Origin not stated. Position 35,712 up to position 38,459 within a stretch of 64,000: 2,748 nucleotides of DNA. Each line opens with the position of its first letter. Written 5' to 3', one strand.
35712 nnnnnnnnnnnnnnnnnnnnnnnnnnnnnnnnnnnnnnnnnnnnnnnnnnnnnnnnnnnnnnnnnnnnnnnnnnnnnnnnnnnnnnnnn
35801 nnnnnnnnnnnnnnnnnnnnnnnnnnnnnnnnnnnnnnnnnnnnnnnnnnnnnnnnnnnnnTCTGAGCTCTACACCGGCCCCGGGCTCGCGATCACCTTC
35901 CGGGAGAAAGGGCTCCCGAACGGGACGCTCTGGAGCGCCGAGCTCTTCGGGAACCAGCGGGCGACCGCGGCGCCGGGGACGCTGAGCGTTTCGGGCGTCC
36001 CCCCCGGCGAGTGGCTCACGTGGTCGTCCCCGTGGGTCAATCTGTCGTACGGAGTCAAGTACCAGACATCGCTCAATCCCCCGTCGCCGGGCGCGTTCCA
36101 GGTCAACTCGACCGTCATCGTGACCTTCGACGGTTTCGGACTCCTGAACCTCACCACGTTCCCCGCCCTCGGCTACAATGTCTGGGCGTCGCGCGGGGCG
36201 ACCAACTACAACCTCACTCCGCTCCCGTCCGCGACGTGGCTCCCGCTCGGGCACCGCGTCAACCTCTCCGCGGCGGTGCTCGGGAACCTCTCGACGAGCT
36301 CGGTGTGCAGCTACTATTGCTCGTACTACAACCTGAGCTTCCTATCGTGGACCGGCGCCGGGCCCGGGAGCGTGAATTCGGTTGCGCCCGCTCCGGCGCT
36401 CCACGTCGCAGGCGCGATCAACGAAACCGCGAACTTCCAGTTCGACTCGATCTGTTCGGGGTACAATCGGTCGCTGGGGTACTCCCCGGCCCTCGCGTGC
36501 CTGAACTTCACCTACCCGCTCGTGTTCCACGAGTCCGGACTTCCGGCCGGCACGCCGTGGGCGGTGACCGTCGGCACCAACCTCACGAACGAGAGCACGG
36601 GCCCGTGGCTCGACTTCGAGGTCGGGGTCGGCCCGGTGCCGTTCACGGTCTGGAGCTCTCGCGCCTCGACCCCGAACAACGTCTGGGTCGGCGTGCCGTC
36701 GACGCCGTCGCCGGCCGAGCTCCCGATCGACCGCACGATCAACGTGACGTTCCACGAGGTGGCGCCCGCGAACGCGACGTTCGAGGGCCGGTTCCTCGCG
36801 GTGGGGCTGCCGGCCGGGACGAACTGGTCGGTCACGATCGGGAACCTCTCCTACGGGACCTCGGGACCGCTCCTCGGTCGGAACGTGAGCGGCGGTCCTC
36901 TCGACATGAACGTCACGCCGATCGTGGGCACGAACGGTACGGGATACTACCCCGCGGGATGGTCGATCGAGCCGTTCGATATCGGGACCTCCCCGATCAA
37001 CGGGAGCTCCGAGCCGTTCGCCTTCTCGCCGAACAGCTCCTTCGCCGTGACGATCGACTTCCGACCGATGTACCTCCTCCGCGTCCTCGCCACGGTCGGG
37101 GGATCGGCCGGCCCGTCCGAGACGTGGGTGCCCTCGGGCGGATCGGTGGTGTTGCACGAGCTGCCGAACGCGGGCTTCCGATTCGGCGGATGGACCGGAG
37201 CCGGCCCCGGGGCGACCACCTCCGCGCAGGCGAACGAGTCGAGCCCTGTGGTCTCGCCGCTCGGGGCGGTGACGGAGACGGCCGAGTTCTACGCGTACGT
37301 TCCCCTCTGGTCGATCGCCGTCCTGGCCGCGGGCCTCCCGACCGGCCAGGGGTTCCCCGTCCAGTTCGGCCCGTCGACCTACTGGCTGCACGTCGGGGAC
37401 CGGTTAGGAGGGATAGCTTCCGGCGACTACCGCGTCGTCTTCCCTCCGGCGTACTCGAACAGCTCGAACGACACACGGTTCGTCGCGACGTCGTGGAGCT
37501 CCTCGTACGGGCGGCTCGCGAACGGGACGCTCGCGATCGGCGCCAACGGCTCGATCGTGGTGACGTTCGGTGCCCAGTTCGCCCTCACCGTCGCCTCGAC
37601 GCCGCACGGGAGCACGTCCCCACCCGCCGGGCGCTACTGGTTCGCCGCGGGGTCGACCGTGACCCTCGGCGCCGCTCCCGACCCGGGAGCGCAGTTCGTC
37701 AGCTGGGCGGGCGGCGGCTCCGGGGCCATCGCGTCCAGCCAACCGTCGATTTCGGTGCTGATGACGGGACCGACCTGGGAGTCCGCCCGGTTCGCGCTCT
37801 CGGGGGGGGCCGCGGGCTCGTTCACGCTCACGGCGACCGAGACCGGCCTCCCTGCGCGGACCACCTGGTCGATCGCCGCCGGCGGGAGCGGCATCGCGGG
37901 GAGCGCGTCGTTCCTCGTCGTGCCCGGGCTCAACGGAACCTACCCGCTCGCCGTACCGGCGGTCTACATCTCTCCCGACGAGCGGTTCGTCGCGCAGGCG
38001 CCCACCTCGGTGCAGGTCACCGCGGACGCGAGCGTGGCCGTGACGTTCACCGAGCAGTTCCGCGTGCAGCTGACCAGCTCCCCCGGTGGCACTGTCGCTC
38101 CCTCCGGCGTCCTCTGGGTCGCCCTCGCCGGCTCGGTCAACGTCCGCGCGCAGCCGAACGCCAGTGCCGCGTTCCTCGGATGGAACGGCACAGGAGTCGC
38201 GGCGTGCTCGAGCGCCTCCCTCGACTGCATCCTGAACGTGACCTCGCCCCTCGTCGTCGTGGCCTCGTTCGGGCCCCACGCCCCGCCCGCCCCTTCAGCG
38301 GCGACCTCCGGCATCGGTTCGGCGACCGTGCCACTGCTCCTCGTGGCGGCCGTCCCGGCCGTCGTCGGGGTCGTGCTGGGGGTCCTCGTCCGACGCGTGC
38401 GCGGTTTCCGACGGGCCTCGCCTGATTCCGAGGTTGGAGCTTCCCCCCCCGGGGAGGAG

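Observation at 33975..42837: Two tandem ~1500-aa paralogous surface proteins: Asp-box propeller plus alternating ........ and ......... modules, Tyr/Cys-rich inserts, C-terminal TM anchors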

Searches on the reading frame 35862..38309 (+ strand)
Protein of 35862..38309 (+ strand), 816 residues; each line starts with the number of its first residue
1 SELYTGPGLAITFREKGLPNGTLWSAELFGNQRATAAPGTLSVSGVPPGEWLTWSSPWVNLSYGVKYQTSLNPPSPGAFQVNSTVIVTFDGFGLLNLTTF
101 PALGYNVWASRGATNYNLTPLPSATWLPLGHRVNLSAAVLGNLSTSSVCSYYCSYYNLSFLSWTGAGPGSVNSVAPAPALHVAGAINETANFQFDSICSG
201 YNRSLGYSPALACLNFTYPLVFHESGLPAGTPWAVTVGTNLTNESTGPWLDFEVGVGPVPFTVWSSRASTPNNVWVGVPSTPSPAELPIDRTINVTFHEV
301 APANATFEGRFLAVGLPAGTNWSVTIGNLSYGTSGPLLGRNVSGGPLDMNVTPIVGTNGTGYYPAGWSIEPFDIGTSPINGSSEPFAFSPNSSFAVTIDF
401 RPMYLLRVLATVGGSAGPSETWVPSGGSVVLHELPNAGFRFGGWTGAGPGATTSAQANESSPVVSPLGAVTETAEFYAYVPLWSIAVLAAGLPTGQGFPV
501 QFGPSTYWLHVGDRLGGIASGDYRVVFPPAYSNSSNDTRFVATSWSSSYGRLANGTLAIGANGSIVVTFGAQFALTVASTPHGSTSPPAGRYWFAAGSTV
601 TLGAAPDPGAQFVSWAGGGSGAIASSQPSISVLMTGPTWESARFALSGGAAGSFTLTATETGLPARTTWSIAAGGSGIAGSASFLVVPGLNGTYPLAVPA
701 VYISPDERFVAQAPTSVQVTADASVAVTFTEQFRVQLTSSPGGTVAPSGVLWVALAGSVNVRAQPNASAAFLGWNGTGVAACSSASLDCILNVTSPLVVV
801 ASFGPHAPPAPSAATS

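Call 33: predict_structure(alignment_id=A2)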
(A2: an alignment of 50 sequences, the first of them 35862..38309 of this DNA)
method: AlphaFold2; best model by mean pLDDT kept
length: 816 residues; sequences in the alignment: 50
mean_pLDDT: 89.1   pTM: 0.42
mean pLDDT of the five models: 89.1, 88.5, 88.2, 87.9, 87.3
residues with pLDDT >= 90: 527; 70-90: 242; 50-70: 40; < 50: 7
segments of 3 or more residues with pLDDT < 50: 648-650
pLDDT, mean of each block of 10 residues (from residue 1): 69 96 94 94 93 95 89 96 97 95 85 88 95 95 57 78 88 90 93 83 57 79 95 89 93 85 90 92 85 95 92 88 87 83 90 87 94 90 85 94 96 92 94 93 89 86 94 85 85 88 85 81 91 79 92 86 93 94 91 95 90 91 93 96 74 87 95 92 94 94 95 94 96 96 95 95 95 89 90 94 85 54
secondary structure, 60 per line:
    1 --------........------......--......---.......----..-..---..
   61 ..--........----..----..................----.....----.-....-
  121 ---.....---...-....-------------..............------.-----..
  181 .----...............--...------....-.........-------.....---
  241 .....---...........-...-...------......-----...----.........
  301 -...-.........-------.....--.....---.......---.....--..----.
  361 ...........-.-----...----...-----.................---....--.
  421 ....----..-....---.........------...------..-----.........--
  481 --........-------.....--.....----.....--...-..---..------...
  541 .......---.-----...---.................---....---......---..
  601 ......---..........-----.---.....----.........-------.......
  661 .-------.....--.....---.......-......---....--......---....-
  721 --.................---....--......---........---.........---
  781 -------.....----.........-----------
elements in order (helices of 4 or more, strands of 3 or more residues): E9-16 E23-28 E31-36 E40-46 E59-62 E65-72 E83-100 H105-109 E116-119 E124-128 E132-134 E136-139 E153-166 E179-181 E186-200 E212-215 E217-225 E233-237 E241-245 E249-259 E261-263 E265-267 E274-279 E285-287 E292-300 E306-314 E322-326 E329-333 E337-343 E347-351 E360-371 E379-381 E386-388 E394-410 E414-417 E420-424 E432-435 E439-447 E470-478 E483-490 E498-502 E505-509 E514-518 E521-523 E538-547 E557-559 E563-579 E583-586 E590-595 E599-606 E610-619 E629-633 E638-646 E654-661 E669-673 E676-680 E684-690 E692-697 E701-704 E707-712 E716-719 E723-739 E743-746 E749-754 E758-765 E769-777 E788-792 E797-805

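Call 37: fold_search(model_id=the predicted structure, library=pdb)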
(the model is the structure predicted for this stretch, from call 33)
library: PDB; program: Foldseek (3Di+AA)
matches with E <= 10: 511; with E <= 0.001: 17
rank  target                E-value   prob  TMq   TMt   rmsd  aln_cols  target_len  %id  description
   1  7vcn_B                8.1e-07  0.99  0.07  0.12  26.0       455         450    9  Crystal Structure of PitA fragment from pilus islet-2 of Streptococcus oralis with Tb-Xo4 (released 2022-07-13)
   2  9flp_A                1.6e-06  0.44  0.06  0.05  109.6      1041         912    9  CryoEM structure of the neck (1403-2314) in the grappling hook protein A (GhpA) in the bacterium Aureispira sp. CCB-QB (released 2024-10-16)
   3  7vcr_B                2.9e-06  0.99  0.08  0.13  25.8       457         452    9  Crystal Structure of PitA fragment from pilus islet-2 of Streptococcus oralis (released 2022-06-01)
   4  8f70                  3.9e-06  0.80  0.08  0.10  44.8       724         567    9  Identification of an Immunodominant region on a Group A Streptococcus T-antigen Reveals Temperature-Dependent Motion in  (released 2023-03-08)
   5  7vcr_A                5.2e-06  0.94  0.09  0.14  33.9       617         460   10  Crystal Structure of PitA fragment from pilus islet-2 of Streptococcus oralis (released 2022-06-01)
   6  9fly_A                5.7e-06  0.41  0.06  0.06  94.3       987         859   10  CryoEM structure of the base (4151-5009) in the grappling hook protein A (GhpA) in the bacterium Aureispira sp. CCB-QB (released 2024-10-16)
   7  7w6b                  1.3e-05  0.99  0.08  0.08  27.2       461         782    9  Crystal Structure of PitA from pilus islet-2 of Streptococcus oralis (released 2022-06-01)
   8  5xyr                  2.2e-05  0.66  0.09  0.07  29.2      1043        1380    8  Crystal structure of a serine protease from Streptococcus species (released 2018-08-08)
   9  5xya                  2.8e-05  0.66  0.10  0.07  27.6      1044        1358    9  Crystal structure of a serine protease from Streptococcus species (released 2018-08-08)
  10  7edd                  6.5e-05  0.47  0.09  0.06  28.7      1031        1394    8  Crystal structure of a serine protease from Streptococcus pyogenes (released 2021-05-12)
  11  6vjb                  9.8e-05  0.44  0.09  0.06  25.3      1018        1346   10  Crystal structure of a catalytically inactive CXC Chemokine-degrading protease SpyCEP from Streptococcus pyogenes (released 2020-04-15)
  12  1d2p                  1.3e-04  1.00  0.13  0.25  22.4       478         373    8  CRYSTAL STRUCTURE OF TWO B REPEAT UNITS (B1B2) OF THE COLLAGEN BINDING PROTEIN (CNA) OF STAPHYLOCOCCUS AUREUS (released 2000-09-27)
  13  6fwv_A                2.3e-04  0.72  0.07  0.11  35.2       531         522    8  The Bacillus anthracis TIE protein (released 2018-08-08)
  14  6m48_A                2.5e-04  0.90  0.10  0.10  30.4       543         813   10  Crystal structure of pilus adhesin, SpaC from Lactobacillus rhamnosus GG - P21212 form (released 2020-07-29)
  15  6m3y                  3.0e-04  0.90  0.10  0.10  30.8       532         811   11  Crystal structure of pilus adhesin, SpaC from Lactobacillus rhamnosus GG - open conformation (released 2020-07-29)
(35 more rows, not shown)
